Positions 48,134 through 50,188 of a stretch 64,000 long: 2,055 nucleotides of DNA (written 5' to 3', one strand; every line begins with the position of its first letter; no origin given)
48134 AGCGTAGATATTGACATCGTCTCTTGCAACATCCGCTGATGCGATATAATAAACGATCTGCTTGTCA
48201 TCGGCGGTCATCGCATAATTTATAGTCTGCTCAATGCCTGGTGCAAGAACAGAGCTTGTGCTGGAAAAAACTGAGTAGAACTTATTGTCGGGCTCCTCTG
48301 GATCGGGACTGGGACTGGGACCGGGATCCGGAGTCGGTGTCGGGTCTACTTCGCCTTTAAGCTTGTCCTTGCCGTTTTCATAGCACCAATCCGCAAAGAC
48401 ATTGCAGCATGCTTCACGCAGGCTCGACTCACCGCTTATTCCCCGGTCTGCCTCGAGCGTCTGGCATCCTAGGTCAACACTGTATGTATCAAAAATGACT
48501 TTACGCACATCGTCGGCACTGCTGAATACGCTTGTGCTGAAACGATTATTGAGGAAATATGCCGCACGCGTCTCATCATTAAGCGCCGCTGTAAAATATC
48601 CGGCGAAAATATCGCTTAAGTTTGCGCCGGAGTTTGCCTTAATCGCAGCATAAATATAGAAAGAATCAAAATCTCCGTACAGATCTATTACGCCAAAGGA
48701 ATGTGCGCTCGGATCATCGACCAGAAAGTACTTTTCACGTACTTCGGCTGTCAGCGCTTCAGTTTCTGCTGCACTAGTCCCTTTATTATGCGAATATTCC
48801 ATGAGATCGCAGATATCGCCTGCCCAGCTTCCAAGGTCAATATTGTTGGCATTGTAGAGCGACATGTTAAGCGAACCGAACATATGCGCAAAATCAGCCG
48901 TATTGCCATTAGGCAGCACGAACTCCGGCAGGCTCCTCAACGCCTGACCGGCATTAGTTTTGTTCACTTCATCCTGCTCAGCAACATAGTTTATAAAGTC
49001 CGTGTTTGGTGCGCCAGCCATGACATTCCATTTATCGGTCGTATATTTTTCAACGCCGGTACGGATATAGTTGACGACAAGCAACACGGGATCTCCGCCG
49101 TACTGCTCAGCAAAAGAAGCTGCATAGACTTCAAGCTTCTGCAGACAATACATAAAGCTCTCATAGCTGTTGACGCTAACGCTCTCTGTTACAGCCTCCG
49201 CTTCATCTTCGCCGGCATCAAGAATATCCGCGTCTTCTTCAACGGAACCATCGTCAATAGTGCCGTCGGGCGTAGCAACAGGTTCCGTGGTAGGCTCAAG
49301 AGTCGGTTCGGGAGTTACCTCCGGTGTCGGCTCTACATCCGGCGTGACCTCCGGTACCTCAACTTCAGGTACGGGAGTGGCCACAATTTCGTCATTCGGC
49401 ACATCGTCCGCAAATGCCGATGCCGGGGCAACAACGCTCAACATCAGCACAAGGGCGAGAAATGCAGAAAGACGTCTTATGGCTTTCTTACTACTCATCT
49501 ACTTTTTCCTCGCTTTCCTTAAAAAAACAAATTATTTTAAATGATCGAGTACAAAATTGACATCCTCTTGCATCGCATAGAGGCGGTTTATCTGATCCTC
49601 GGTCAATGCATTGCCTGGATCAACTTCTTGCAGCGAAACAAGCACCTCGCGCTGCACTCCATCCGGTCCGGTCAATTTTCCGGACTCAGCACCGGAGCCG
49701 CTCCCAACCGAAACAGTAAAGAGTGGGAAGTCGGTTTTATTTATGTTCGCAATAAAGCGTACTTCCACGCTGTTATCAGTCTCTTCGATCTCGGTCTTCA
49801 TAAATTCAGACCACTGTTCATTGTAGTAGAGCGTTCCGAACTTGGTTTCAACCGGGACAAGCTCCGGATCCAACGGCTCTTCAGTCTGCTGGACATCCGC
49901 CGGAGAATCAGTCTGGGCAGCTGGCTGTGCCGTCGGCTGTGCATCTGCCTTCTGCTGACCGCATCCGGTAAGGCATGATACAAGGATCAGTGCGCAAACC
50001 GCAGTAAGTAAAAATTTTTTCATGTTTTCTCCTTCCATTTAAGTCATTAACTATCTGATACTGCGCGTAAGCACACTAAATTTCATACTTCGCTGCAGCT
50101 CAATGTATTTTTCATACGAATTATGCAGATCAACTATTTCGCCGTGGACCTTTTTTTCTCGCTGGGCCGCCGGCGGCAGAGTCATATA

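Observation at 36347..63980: About 27.6-kb co-directional envelope island: a polysaccharide locus running directly into two wall-binding megaproteins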

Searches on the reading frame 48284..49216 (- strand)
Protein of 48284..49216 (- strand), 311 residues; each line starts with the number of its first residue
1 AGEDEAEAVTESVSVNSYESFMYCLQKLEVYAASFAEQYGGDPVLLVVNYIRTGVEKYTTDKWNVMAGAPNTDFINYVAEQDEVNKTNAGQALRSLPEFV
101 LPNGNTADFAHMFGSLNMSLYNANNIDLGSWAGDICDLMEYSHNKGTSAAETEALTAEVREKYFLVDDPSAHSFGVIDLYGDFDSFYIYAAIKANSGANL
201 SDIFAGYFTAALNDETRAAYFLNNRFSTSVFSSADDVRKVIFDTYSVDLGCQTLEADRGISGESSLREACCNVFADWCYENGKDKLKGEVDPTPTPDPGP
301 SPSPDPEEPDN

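Call 33: search_solved_structures(query=A2, max_evalue=10, show_alignments=2)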
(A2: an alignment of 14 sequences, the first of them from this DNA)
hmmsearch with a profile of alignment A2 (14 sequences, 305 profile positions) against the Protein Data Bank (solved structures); distinct sequences matched with E-value up to 10: 5.
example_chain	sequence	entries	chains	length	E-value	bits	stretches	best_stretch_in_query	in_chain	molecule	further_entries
5ukh_A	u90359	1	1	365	0.042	16.2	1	170-244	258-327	Uncharacterized protein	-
2gk4_A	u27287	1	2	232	0.28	13.5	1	203-244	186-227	conserved hypothetical protein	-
7de4_A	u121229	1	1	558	0.75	12.1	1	104-151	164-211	Hydroxylamine reductase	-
6nlw_A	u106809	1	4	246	1.2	11.5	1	127-231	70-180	Beta-lactamase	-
7oda_A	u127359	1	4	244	1.2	11.4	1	115-230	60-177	Beta-lactamase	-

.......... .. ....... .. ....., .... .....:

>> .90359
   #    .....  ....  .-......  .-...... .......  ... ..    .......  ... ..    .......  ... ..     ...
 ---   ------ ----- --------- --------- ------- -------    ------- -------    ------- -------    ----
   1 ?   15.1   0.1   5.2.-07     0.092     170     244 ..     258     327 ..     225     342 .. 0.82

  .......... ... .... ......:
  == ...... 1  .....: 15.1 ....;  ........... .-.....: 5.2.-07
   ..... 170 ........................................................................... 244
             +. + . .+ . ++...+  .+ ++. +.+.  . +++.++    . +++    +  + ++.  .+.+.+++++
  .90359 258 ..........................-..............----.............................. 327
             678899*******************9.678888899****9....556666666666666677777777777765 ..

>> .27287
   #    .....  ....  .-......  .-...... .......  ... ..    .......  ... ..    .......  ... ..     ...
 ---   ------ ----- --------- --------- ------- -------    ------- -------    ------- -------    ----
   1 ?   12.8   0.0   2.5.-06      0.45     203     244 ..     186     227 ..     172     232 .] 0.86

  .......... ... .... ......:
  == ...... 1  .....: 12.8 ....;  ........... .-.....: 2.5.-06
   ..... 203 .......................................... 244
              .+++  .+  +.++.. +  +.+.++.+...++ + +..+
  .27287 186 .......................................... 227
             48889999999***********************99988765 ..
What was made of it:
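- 44627..49498 (-): 1623-aa secreted two-enzyme protein. It has a signal peptide, a TelC-like all-alpha domain (res 95-405 = 48284-49216), a NAGPA phosphodiester glycosidase domain (res 496-672 = 47483-48013), an Ig-like region, a conserved middle region and four ~70-aa wall-binding repeats (44633-45643). The top PDB profile hit is TelC 5ukh_A, E 0.042 (call 33).
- On prok-TelC (Lipocone) lipid II phosphatase domain: The best PDB profile hit is TelC 5ukh_A, E 0.042 over 75 residues covering the D-rich motif (call 33).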

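Call 43: predict_structure(alignment_id=A2)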
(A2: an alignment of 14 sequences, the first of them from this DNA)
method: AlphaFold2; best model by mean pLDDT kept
length: 311 residues; sequences in the alignment: 14
mean_pLDDT: 89.2   pTM: 0.84
mean pLDDT of the five models: 89.2, 88.9, 88.0, 87.6, 86.7
residues with pLDDT >= 90: 235; 70-90: 44; 50-70: 10; < 50: 22
segments of 3 or more residues with pLDDT < 50: 1-4, 291-304, 308-311
pLDDT, mean of each block of 10 residues (from residue 1): 58 93 98 97 96 91 88 98 95 90 92 94 87 97 94 98 95 94 96 91 95 95 92 96 95 94 97 98 81 37 48 43
secondary structure, 60 per line:
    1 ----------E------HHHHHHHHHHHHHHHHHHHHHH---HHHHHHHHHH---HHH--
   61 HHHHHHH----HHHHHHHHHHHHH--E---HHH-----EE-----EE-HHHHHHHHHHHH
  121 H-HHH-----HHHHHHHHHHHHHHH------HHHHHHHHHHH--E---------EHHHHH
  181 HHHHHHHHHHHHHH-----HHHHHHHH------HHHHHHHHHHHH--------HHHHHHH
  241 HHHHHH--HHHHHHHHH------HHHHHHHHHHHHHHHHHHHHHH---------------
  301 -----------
elements in order: H18-39 H43-52 H61-67 H72-84 H109-121 H131-145 H152-162 H176-194 H200-207 H214-225 H234-246 H249-257 H264-285

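Call 47: fold_search(model_id=the predicted structure, library=pdb)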
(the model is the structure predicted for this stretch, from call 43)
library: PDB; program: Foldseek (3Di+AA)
matches with E <= 10: 210; with E <= 0.001: 0
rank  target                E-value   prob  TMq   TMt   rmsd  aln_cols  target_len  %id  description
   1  6qyl_A                7.1e-01  0.08  0.15  0.10  16.8       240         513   10  Structure of MBP-Mcl-1 in complex with compound 8a (released 2019-08-07)
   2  6qyn_A                8.5e-01  0.06  0.13  0.10  18.7       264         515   11  Structure of MBP-Mcl-1 in complex with compound 10d (released 2019-08-07)
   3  5lof_A                1.0e+00  0.07  0.15  0.11  20.0       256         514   12  Crystal structure of the MBP-MCL1 complex with highly selective and potent inhibitor of MCL1 (released 2016-10-26)
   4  8gre_B                1.0e+00  0.03  0.12  0.09  22.2       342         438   12  F-box protein in complex with skp1(FL) and substrate (released 2023-04-26)
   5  9j29_B                1.1e+00  0.04  0.10  0.11  19.4       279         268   13  Fe/Fe-SzPolF-POIA complex (released 2025-10-08)
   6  4g7h_P                1.6e+00  0.03  0.12  0.11  31.6       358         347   10  Crystal structure of Thermus thermophilus transcription initiation complex (released 2012-10-31)
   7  4mq9_F                1.7e+00  0.06  0.13  0.12  18.1       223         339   13  Crystal structure of Thermus thermophilus RNA polymerase holoenzyme in complex with GE23077 (released 2014-05-07)
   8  9j27                  1.7e+00  0.03  0.10  0.11  20.2       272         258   12  Fe-SaPolF-L-isoleucine copmplex (released 2025-10-08)
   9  7nvo_Z                1.7e+00  0.03  0.10  0.10  19.6       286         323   12  Human TRiC complex in open state with nanobody bound (released 2022-03-02)
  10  3c8t                  1.8e+00  0.04  0.14  0.11  18.3       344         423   12  Crystal structure of fumarate lyase from Mesorhizobium sp. BNC1 (released 2008-03-11)
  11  1v9d_D                1.8e+00  0.04  0.13  0.13  22.5       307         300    9  Crystal structure of the core FH2 domain of mouse mDia1 (released 2004-03-09)
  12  8eew_A                1.8e+00  0.02  0.11  0.06  22.8       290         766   10  CryoEM of the soluble OPA1 dimer from the GDP-AlFx bound helical assembly on a lipid membrane (released 2023-06-28)
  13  8f6q_A                1.9e+00  0.07  0.16  0.21  14.9       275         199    7  CryoEM structure of designed modular protein oligomer C8-71 (released 2023-11-29)
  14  8b4o_B                2.0e+00  0.03  0.12  0.12  20.0       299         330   12  Cryo-EM structure of cytochrome bd oxidase from C. glutamicum (released 2022-12-28)
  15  9iy8_R                2.0e+00  0.03  0.11  0.11  22.4       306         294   10  Cryo-EM structure of apo-GPR55-G13 complex (released 2025-01-01)
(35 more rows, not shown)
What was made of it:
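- Tried and rejected: The AlphaFold model was confident (pLDDT 89, call 43), but Foldseek against the PDB gave nothing below E 0.7 (call 47).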

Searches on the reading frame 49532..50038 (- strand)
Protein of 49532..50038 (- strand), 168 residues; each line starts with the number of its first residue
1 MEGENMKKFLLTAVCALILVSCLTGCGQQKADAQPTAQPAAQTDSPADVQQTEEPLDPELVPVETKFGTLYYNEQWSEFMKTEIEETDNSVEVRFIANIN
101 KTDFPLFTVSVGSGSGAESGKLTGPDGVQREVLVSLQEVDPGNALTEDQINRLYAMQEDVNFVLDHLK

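Call 5: search_protein_families(library=pfam, proteins=[window:49532-50038:-], max_evalue=0.001)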
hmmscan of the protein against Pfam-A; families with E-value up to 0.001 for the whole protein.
window:49532-50038:- (168 aa): 0 families

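Call 14: search_protein_families(library=pfam, proteins=[window:49532-50038:-], max_evalue=1)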
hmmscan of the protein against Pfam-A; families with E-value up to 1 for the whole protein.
window:49532-50038:- (168 aa): 1 family
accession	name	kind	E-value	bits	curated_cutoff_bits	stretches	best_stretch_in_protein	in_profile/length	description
PF03853.21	YjeF_N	-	0.12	12.7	24.9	1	84-137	112-164/169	YjeF-related protein N-terminus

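Call 42: search_protein_families(library=ncbifam, proteins=[window:49532-50038:-], max_evalue=0.001)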
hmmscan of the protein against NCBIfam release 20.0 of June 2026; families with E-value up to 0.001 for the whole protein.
window:49532-50038:- (168 aa): 0 families

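Call 55: search_solved_structures(query=A4, max_evalue=10, show_alignments=1)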
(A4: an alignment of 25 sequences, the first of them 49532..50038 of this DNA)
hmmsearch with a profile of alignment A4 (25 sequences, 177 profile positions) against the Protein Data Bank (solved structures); distinct sequences matched with E-value up to 10: 15.
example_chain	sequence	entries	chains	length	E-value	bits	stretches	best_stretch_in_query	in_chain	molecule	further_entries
6xiw_B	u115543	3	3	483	0.032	17.3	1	16-64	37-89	Transmembrane protein FAM155A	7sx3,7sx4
7cm3_B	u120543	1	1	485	0.038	17.1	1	16-64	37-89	Transmembrane protein FAM155A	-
6tad_A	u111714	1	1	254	0.18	14.9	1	16-61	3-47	SLT domain-containing protein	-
6ta9_A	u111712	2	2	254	0.18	14.9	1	16-61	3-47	SLT domain-containing protein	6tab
6taf_A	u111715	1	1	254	0.18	14.9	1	16-61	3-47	SLT domain-containing protein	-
8b6a_A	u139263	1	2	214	0.43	13.7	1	16-100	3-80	Conserved hypothetical lipoprotein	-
9xf5_A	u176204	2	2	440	0.54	13.3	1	20-72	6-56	ABC transporter substrate-binding protein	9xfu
7wji_D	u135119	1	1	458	0.65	13.1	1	16-64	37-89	Transmembrane protein FAM155A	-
28lk_A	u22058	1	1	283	0.79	12.8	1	24-62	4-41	complement-inhibiting protein ChiB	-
4jwo_A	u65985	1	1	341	0.83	12.7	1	22-62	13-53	Phosphate binding protein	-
6qup_B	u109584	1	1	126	1.4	12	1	64-102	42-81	Nanobody 186 (Nb186)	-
3x1f_A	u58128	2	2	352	1.4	12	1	20-61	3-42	Nitrite reductase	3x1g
3x1e_A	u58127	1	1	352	1.4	12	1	20-61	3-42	Nitrite reductase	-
3x1n_A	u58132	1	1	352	1.4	11.9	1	20-61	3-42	Nitrite reductase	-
5cwq_A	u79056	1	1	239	2.6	11.1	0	17-69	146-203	Designed helical repeat protein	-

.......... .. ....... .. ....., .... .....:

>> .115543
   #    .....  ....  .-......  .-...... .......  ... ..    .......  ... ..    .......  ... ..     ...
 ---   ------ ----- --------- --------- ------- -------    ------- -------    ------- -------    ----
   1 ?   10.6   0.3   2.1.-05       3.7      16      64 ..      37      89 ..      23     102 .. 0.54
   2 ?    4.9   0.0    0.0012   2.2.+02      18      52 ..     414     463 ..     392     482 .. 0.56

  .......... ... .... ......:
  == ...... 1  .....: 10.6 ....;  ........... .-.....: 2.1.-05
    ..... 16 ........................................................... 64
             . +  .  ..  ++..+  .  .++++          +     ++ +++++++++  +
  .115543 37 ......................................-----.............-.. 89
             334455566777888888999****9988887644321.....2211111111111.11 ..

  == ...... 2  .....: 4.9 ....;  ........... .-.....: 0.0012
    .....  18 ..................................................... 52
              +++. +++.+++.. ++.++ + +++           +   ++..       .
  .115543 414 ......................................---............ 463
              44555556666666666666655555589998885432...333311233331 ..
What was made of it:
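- Tried and rejected: The profile search of the PDB matched only the signal-peptide region (call 55), so this is not supported.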

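Call 92: search_protein_families(library=padloc, proteins=[window:49532-50038:-], max_evalue=0.01)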
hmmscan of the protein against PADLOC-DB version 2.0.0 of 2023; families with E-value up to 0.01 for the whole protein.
window:49532-50038:- (168 aa): 0 families

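Call 93: search_protein_families(library=phrogs, proteins=[window:49532-50038:-], max_evalue=0.001)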
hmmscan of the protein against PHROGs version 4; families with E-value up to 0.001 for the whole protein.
window:49532-50038:- (168 aa): 0 families
